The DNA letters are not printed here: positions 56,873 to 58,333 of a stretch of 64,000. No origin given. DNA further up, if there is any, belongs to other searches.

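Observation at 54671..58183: Antisense island in the prophage: ArdC-like gene plus six small (mostly acidic) ORFs ending in an RHH gene; candidate anti-defence (anti-restriction / anti-CRISPR) operon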

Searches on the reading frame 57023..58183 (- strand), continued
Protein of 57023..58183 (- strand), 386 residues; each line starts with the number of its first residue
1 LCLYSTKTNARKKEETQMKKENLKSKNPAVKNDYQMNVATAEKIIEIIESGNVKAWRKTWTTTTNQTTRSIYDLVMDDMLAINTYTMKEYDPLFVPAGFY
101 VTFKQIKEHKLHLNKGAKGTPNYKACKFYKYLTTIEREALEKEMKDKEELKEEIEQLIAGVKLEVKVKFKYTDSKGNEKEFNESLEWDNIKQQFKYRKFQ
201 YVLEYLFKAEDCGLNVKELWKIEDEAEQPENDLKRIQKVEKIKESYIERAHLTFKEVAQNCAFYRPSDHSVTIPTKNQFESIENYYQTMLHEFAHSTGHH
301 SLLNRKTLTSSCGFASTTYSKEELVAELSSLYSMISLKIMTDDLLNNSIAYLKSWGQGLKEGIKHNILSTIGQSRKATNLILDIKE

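Call 43: find_homologous_proteins(query=P0017, max_evalue=0.01)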
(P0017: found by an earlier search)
Query P0017 (92 aa): 5 proteins with E <= 0.01 among 6 candidates.
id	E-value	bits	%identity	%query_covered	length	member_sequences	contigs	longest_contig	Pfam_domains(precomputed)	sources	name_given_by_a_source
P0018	1.1e-52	193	97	100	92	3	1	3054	-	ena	-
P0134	9.3e-47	174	88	97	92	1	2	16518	-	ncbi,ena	-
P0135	1.4e-41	158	84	98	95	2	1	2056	-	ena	-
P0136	6.5e-34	133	68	100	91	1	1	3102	-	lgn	-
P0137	7.8e-33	130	68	100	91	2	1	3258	-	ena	-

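Call 44: search_solved_structures(query=A2, max_evalue=1)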
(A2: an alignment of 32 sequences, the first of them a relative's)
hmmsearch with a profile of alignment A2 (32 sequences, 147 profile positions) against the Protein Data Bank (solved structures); distinct sequences matched with E-value up to 1: 2.
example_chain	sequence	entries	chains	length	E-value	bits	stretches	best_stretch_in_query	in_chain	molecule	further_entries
4xky_A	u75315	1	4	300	0.79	12.6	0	42-126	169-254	Dihydrodipicolinate synthase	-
3u0k_A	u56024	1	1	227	1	12.3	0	62-111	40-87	RCaMP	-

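Call 45: search_solved_structures(query=P0005, max_evalue=5)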
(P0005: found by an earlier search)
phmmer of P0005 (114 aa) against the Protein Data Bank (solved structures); distinct sequences matched with E-value up to 5: 2.
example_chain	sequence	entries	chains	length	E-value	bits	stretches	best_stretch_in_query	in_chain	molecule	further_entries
6e2j_A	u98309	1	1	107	0.29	14.4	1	24-81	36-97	Keratin, type II cytoskeletal 1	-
6ec0_A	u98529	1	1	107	0.31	14.3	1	24-81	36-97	Keratin 1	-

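Call 46: search_solved_structures(query=P0012, max_evalue=5)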
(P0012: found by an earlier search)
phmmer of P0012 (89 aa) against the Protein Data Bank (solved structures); distinct sequences matched with E-value up to 5: 376 (the best 60 are shown).
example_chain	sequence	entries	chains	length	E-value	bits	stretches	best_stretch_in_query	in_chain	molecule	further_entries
8fje_A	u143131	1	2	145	5.6e-05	27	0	1-19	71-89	E8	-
1emc_A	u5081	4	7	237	0.038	18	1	15-58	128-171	GREEN FLUORESCENT PROTEIN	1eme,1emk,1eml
8bbj_A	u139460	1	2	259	0.045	17.7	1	15-58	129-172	Green fluorescent protein,Syntaxin-4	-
8bav_A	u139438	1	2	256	0.046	17.7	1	15-58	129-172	Green fluorescent protein,Synaptosomal-associated protein 25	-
8ban_A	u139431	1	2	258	0.047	17.7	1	15-58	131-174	Green fluorescent protein,Synaptosomal-associated protein 25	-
2wur_A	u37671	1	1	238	0.047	17.7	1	15-58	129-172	GREEN FLUORESCENT PROTEIN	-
9uaq_G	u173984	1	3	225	0.05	17.6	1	15-55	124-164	Green fluorescent protein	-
1yfp_A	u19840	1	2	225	0.056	17.4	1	15-55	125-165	YELLOW FLUORESCENT PROTEIN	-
8g0i_A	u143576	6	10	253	0.056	17.4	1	15-59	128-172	Green fluorescent protein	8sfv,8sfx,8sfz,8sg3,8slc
6mb2_a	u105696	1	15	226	0.056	17.4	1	15-55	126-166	Green fluorescent protein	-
3lva_A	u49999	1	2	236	0.057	17.4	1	15-55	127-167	Green fluorescent protein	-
3lvc_A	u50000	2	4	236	0.058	17.4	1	15-55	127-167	Green fluorescent protein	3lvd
6mwq_G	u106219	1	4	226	0.061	17.3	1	15-55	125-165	Green fluorescent protein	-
1rmp_A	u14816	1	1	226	0.061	17.3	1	15-55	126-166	SIGF1-GFP fusion protein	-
1rmm_A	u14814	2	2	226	0.061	17.3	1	15-55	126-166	SIGF1-GFP fusion protein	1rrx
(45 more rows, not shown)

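Call 47: search_solved_structures(query=A1, max_evalue=5)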
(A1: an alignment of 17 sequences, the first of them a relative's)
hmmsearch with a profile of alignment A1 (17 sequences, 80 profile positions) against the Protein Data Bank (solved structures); distinct sequences matched with E-value up to 5: 2.
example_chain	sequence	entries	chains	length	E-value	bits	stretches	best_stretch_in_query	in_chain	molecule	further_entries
2fyj_A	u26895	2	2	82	0.65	13.6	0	32-52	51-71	Low-density lipoprotein receptor-related protein 1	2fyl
1d2l_A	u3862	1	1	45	0.79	13.3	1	31-60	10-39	LIPOPROTEIN RECEPTOR RELATED PROTEIN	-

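Call 50: search_protein_families(library=padloc, max_evalue=0.01, proteins=[P0001, P0005, P0007, P0012, P0013, P0014, P0017, P0020])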
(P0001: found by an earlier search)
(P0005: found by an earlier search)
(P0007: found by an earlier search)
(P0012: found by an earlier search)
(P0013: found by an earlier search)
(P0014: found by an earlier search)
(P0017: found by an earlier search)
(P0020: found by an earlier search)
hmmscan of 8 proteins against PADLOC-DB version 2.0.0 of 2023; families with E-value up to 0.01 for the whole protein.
P0001 (369 aa): 0 families

P0005 (114 aa): 0 families

P0007 (208 aa): 0 families

P0012 (89 aa): 0 families

P0013 (56 aa): 0 families

P0014 (59 aa): 0 families

P0017 (92 aa): 0 families

P0020 (79 aa): 0 families

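Call 52: predict_structure(alignment_id=A2)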
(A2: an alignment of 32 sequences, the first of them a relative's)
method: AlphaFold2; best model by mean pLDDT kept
length: 208 residues; sequences in the alignment: 32
mean_pLDDT: 94.3   pTM: 0.90
mean pLDDT of the five models: 94.3, 93.9, 93.9, 93.3, 91.0
residues with pLDDT >= 90: 180; 70-90: 27; 50-70: 1; < 50: 0
segments of 3 or more residues with pLDDT < 50: none
pLDDT, mean of each block of 10 residues (from residue 1): 87 91 91 93 93 93 96 96 97 96 87 98 98 97 95 96 95 96 97 96 91
secondary structure, 60 per line:
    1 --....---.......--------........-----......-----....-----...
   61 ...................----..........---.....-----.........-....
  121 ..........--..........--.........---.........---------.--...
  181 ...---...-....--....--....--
elements in order: E3-6 H10-16 E25-32 E38-43 E49-52 H58-79 H84-93 E97-101 E107-112 H117-130 E133-142 E145-153 H157-165 E178-183 E191-194 E197-200 E203-206

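Call 61: fold_search(model_id=the predicted structure, library=viral)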
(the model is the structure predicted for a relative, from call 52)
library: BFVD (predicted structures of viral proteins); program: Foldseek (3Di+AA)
matches with E <= 10: 942; with E <= 0.001: 2
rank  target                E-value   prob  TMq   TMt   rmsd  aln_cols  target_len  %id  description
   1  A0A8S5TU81            3.7e-08  1.00  0.52  0.77   4.4       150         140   25  Uncharacterized protein [Siphoviridae sp. ctWT735]
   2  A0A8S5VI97            1.9e-07  1.00  0.44  0.60   9.5       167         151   21  Uncharacterized protein [Siphoviridae sp. cthu813]
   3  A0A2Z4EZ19            4.6e-02  0.13  0.16  0.13  16.3       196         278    7  (no name in the UniProt tables at hand)
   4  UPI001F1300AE         6.5e-02  0.20  0.22  0.19  14.7       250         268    9  (no name look-up for this kind of identifier)
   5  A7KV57                7.3e-02  0.16  0.19  0.22  18.8       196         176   12  (no name in the UniProt tables at hand)
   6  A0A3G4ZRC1            7.3e-02  0.15  0.16  0.10  17.1       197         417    9  Uncharacterized protein [Dasosvirus sp.]
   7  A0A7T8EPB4            9.1e-02  0.05  0.12  0.11  20.3       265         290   11  Uncharacterized protein [Erwinia phage pEa_SNUABM_5]
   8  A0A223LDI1            9.7e-02  0.08  0.14  0.10  17.6       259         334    9  Uncharacterized protein [Bacillus phage PBS1]
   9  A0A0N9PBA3            1.0e-01  0.25  0.22  0.20  17.0       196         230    8  (no name in the UniProt tables at hand)
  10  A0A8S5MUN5            1.1e-01  0.20  0.15  0.07  18.2       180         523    9  Uncharacterized protein [Siphoviridae sp. ctoSr5]
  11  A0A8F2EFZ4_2          1.1e-01  0.06  0.13  0.04  19.7       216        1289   13  (no name in the UniProt tables at hand)
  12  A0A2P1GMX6            1.2e-01  0.13  0.19  0.09  17.7       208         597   10  Putative glycoprotein [Wenzhou pacific spadenose shark paramyxovirus]
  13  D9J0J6                1.2e-01  0.08  0.14  0.06  18.6       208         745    6  Gp49 [Brochothrix phage A9]
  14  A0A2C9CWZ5            1.3e-01  0.15  0.15  0.19  16.8       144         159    9  Uncharacterized protein [Yersinia phage fHe-Yen9-04]
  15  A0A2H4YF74            1.4e-01  0.09  0.14  0.15  16.2       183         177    4  Uncharacterized protein [Aeromonas phage Ah1]
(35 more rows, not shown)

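Call 72: predict_structure(alignment_id=A1)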
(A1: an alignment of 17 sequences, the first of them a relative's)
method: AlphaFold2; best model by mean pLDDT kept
length: 79 residues; sequences in the alignment: 17
mean_pLDDT: 76.3   pTM: 0.36
mean pLDDT of the five models: 76.3, 74.0, 73.6, 72.1, 66.4
residues with pLDDT >= 90: 7; 70-90: 48; 50-70: 19; < 50: 5
segments of 3 or more residues with pLDDT < 50: 8-10
pLDDT, mean of each block of 10 residues (from residue 1): 51 68 85 73 72 86 88 87
secondary structure, 60 per line:
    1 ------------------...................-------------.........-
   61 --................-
elements in order: H19-37 H51-59 H63-78

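Call 76: fold_search(model_id=the predicted structure, library=pdb)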
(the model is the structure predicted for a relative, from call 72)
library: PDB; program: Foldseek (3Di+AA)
matches with E <= 10: 1; with E <= 0.001: 0
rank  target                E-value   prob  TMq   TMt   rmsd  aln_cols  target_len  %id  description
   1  7wek_A                4.9e+00  0.05  0.26  0.08  14.9        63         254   17  Crystal structure of the mouse Wdr47 NTD in complex with the WBR motif form Camsap3. (released 2022-11-30)

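Call 78: search_protein_families(library=ncbifam, max_evalue=1, proteins=[P0001, P0005, P0007, P0012, P0013, P0014, P0017, P0020, P0100, P0111])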
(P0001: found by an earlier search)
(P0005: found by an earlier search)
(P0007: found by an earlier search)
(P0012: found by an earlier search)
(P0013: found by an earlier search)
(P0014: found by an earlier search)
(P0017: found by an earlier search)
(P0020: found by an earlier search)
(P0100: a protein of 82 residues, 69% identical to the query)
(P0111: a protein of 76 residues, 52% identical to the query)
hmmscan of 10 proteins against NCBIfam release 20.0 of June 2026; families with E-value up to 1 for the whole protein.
P0001 (369 aa): 1 family
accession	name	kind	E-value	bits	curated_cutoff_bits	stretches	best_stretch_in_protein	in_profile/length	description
NF009006.1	PRK12351.1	equivalog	0.068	11.6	550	1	244-321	136-214/376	bifunctional 2-methylcitrate synthase/citrate synthase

P0005 (114 aa): 0 families

P0007 (208 aa): 0 families

P0012 (89 aa): 1 family
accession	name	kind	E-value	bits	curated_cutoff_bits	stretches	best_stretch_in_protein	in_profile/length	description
NF010673.0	PRK14070.1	equivalog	0.1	12.7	119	1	56-88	24-56/75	exodeoxyribonuclease VII small subunit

P0013 (56 aa): 0 families

P0014 (59 aa): 0 families

P0017 (92 aa): 0 families

P0020 (79 aa): 1 family
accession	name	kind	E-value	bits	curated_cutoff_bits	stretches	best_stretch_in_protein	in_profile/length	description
NF005868.0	PRK07806.1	subfamily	0.19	11.3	162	1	9-74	30-92/248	SDR family oxidoreductase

P0100 (82 aa): 2 families
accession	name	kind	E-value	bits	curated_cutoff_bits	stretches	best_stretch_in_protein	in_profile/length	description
NF005400.0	PRK06947.1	equivalog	0.0089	15.3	367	1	8-71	29-89/252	SDR family oxidoreductase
NF004777.0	PRK06123.1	equivalog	0.044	13.2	383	1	7-70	25-85/249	SDR family oxidoreductase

P0111 (76 aa): 0 families

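Call 82: find_encoding_contigs(protein=P0025, flank=8000, max_places=2)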
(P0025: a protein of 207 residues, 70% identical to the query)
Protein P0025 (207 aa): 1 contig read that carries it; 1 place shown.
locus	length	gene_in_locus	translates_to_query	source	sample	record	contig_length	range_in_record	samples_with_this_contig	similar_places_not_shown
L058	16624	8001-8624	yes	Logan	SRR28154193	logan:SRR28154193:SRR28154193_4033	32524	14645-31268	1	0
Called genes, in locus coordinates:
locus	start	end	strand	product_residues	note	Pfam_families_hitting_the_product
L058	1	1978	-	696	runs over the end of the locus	-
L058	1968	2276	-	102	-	-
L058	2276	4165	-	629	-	-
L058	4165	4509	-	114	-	-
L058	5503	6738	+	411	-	-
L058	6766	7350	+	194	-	-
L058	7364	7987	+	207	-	-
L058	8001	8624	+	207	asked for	-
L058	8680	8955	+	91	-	-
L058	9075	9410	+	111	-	-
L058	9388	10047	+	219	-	-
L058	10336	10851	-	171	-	PF24746:DUF7694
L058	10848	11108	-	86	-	-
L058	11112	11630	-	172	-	-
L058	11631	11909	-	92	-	-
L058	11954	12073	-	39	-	-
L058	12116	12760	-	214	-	-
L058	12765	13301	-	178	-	PF04545:Sigma70_r4 (weak)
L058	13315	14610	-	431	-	PF14284:PcfJ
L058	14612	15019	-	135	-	PF14058:PcfK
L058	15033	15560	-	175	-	-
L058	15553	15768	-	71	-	-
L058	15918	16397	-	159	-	-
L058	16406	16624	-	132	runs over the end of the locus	-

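Call 83: find_encoding_contigs(protein=P0027, flank=8000, max_places=2)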
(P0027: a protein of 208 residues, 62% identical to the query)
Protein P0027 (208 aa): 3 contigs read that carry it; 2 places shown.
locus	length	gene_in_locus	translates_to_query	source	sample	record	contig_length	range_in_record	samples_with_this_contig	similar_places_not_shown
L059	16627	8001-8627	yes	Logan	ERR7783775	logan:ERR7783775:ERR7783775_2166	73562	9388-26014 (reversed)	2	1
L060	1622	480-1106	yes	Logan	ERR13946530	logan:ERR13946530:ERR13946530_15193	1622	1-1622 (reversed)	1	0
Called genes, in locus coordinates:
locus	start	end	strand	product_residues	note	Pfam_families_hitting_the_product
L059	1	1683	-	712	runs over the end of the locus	PF16510:P22_portal, PF23899:SU10_portal (weak)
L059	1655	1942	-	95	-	-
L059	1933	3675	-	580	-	-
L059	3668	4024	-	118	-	-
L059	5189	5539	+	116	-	-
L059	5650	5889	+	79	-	-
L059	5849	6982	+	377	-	PF08401:ArdcN, PF18818:MPTase-PolyVal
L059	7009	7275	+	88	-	-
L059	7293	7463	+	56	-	-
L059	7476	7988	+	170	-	-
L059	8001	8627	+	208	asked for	-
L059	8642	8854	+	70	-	-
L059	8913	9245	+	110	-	-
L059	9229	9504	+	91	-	-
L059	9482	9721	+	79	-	-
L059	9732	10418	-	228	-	PF07505:DUF5131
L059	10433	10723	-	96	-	-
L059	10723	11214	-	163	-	-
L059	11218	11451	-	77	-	-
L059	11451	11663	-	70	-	-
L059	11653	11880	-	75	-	-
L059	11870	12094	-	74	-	-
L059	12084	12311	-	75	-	-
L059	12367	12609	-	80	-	PF21825:Sequestin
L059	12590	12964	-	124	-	-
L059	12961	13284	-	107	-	-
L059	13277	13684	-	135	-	PF09643:YopX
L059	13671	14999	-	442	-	PF14284:PcfJ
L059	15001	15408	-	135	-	PF14058:PcfK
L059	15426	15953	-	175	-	-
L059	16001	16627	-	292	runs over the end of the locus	PF26128:Gad2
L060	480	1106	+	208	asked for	-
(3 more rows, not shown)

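Call 84: find_encoding_contigs(protein=P0026, flank=8000, max_places=2)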
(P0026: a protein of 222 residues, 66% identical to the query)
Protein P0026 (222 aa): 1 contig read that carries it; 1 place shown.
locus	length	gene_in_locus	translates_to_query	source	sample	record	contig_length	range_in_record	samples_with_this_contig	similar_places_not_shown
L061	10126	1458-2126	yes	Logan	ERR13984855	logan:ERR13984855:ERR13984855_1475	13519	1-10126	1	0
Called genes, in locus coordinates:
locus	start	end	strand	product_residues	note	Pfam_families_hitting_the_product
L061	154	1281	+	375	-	PF08401:ArdcN, PF18818:MPTase-PolyVal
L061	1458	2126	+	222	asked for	-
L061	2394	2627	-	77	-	PF21825:Sequestin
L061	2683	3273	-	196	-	-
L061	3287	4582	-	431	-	PF14284:PcfJ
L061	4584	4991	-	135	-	PF14058:PcfK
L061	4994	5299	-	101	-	-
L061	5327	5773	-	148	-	-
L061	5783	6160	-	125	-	-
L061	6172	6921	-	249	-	PF01555:N6_N4_Mtase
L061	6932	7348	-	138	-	PF00436:SSB (weak)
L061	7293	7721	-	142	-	-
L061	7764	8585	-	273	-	-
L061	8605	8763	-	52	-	PF04014:MazE_antitoxin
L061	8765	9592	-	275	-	PF03837:RecT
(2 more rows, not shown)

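Call 91: search_protein_representatives(protein=P0005)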
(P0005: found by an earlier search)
Query: 114 residues. Proteins with E-value up to 0.001 (for the whole library): 3; up to 1e-10: 1; up to 1e-30: 1. The best 3 are listed.
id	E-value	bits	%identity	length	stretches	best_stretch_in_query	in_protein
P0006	6.1e-70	249.0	100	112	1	1-111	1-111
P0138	5.9e-08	48.9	41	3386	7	74-112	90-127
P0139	5.3e-07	45.9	49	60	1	1-57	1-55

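Call 92: search_protein_families(library=pfam, max_evalue=0.001, proteins=[P0138])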
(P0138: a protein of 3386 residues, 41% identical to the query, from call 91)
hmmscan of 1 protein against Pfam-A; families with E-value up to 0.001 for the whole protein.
P0138 (3386 aa): 19 families
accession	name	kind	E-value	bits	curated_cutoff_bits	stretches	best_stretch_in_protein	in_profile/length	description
PF07679.22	I-set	-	0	1440.9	23.7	36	961-1036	2-78/90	Immunoglobulin I-set domain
PF13927.12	Ig_3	-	0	1011.5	30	26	961-1033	3-76/78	Immunoglobulin domain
PF00047.31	ig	-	2e-283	916.1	21.8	24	3039-3106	2-72/81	Immunoglobulin domain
PF13895.12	Ig_2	-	4.9e-208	674.4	27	14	2509-2576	10-67/79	Immunoglobulin domain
PF07686.23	V-set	-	1.1e-115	380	26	3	966-1033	3-92/109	Immunoglobulin V-set domain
PF16706.11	Izumo-Ig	-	3.1e-86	283.9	26.7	0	261-344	2-86/88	Izumo-like Immunoglobulin domain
PF16681.11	Ig_5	-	1.3e-66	221.5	27.3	0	976-1042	9-67/82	Ig-like domain on T-cell surface glycoprotein CD3 epsilon chain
PF16680.11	Ig_4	-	5.3e-53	177.9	30.1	0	976-1042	3-58/71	T-cell surface glycoprotein CD3 delta chain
PF18452.7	Ig_6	-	1.8e-30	105.9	25.5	0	614-680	22-94/128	Immunoglobulin domain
PF07654.21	C1-set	-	2.1e-28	98.9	21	0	619-678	11-79/86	Immunoglobulin C1-set domain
PF05790.21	C2-set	-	4.4e-20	72.1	24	0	2021-2044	44-68/80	Immunoglobulin C2-set domain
PF22854.2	VEGFR1-3_N_Ig-like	-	3.9e-15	56.3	35.4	0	1254-1313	37-99/110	VEGFR1-3, N-terminal Ig-like domain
PF11465.14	Receptor_2B4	-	2.7e-12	47.3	21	0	947-1030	3-87/108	Natural killer cell receptor 2B4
PF22640.1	ManC_GMP_beta-helix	-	3.6e-10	40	27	0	1041-1071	11-41/55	MannoseP isomerase/GMP-like beta-helix domain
PF09391.15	DUF2000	-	5.8e-09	36.4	25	0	297-354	11-66/133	Protein of unknown function (DUF2000)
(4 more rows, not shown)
